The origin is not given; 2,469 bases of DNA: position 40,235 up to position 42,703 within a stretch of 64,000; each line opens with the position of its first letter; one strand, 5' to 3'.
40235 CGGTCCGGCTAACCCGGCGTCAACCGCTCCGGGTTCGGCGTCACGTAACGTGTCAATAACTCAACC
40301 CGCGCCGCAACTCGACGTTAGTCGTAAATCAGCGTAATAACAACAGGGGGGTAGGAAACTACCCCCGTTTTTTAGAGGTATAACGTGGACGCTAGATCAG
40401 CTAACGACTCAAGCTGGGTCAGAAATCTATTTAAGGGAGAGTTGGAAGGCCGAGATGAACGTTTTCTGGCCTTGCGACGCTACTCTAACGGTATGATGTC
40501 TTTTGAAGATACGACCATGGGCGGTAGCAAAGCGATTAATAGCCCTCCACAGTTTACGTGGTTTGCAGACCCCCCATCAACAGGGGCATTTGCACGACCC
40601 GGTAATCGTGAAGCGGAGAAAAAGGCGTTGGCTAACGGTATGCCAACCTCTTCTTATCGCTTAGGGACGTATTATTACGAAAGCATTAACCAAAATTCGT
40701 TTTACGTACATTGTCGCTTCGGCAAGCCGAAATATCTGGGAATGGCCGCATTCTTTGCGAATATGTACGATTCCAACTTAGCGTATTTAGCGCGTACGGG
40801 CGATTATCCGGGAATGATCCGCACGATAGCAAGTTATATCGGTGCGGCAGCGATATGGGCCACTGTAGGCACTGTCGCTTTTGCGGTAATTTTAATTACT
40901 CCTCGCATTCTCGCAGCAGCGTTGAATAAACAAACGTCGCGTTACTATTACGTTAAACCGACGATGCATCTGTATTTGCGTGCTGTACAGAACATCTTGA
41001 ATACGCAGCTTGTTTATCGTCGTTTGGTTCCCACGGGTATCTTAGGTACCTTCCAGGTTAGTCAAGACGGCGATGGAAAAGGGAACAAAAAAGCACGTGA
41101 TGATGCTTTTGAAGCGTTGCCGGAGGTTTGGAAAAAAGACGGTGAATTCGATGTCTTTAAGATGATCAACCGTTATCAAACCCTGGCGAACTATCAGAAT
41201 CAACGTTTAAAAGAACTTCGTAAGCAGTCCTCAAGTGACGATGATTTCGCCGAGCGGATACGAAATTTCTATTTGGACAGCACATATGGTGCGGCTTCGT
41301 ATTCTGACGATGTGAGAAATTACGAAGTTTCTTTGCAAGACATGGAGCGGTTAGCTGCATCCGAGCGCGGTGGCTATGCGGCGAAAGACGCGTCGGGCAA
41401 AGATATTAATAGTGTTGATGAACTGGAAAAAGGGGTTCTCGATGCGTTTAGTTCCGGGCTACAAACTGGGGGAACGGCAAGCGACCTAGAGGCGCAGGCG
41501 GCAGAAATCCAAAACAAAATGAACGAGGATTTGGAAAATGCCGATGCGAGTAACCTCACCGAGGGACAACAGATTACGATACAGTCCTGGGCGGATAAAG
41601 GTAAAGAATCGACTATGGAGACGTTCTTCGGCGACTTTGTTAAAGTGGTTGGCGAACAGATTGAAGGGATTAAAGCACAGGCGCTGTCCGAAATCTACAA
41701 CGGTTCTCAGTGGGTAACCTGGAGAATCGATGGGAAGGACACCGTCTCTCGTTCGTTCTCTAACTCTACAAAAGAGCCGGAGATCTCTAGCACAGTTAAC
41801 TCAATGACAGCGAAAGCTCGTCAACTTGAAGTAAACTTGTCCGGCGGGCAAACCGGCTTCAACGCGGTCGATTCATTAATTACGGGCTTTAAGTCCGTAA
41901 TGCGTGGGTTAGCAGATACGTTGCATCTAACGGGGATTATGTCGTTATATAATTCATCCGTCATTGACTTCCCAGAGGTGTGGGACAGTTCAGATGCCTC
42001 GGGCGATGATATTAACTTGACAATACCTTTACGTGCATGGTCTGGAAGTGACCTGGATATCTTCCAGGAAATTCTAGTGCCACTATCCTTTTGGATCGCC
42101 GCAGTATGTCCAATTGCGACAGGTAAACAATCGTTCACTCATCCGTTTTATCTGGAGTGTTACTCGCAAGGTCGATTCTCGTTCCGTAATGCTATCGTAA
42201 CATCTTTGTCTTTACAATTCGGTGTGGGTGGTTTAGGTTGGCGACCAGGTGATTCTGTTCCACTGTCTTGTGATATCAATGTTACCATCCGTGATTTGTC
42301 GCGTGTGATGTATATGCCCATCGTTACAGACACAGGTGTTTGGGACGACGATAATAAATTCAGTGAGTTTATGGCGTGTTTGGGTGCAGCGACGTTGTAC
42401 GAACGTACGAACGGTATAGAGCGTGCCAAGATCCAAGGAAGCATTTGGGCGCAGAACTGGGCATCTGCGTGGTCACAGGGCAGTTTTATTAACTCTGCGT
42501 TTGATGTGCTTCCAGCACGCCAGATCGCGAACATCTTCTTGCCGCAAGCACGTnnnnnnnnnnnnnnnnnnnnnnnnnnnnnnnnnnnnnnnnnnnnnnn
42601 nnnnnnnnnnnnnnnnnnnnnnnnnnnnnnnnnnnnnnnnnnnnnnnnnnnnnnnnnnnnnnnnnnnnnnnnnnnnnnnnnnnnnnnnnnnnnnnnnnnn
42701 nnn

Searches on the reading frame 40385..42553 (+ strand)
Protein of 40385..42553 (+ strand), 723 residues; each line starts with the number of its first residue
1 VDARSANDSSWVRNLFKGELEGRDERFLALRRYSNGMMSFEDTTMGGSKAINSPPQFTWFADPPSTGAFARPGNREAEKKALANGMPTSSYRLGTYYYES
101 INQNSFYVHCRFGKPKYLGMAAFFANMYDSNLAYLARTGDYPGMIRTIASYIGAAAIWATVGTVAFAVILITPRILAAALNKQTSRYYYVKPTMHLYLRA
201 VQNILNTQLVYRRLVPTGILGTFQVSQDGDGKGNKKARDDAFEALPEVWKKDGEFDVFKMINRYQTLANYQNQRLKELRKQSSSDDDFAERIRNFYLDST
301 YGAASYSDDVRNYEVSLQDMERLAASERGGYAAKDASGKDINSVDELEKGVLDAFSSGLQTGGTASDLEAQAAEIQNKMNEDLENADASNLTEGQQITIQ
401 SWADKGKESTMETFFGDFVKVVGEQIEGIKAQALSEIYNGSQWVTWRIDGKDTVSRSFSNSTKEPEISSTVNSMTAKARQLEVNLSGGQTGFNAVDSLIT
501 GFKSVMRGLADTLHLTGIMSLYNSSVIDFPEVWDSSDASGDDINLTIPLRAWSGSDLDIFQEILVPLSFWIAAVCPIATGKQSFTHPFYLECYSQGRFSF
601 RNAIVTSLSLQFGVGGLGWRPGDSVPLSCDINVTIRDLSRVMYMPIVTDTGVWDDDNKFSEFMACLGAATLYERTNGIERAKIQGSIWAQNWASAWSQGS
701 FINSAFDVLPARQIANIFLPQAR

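Call 35: find_related_loci(query=window:40385-42553:+, collection=viral_contigs, flank=2500)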
Query window:40385-42553:+ (723 aa) in viral_contigs; peptide patterns used: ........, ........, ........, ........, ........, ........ (x = any residue, [..] = any of these).
45 stretches matched a pattern; 24 encode a relative of the query (tblastn E <= 1e-3); 21 distinct loci.
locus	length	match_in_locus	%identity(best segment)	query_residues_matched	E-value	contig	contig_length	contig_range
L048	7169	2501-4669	99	1-723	0e+0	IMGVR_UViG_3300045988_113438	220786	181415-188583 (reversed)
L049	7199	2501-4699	71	1-723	0e+0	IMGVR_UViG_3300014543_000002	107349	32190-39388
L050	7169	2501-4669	71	1-723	0e+0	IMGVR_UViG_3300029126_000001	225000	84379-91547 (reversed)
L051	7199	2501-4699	72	1-723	0e+0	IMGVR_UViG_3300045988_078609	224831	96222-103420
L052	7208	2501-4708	63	1-723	0e+0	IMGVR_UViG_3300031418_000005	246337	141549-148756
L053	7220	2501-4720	63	1-723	0e+0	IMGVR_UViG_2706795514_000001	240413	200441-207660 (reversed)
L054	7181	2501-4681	60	1-723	0e+0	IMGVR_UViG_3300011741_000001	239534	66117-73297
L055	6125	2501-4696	59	1-723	0e+0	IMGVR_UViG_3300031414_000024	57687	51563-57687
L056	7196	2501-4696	59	1-723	0e+0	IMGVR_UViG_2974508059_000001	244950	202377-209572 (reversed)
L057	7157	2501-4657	58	1-718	0e+0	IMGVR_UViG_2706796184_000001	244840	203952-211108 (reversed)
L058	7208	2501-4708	64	1-723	0e+0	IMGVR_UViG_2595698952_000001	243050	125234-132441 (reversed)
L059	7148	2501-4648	58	1-718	0e+0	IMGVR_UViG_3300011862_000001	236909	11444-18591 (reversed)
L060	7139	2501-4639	55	2-718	0e+0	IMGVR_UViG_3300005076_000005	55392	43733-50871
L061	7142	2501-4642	53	7-715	0e+0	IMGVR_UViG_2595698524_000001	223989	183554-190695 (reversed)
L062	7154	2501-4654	59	1-718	0e+0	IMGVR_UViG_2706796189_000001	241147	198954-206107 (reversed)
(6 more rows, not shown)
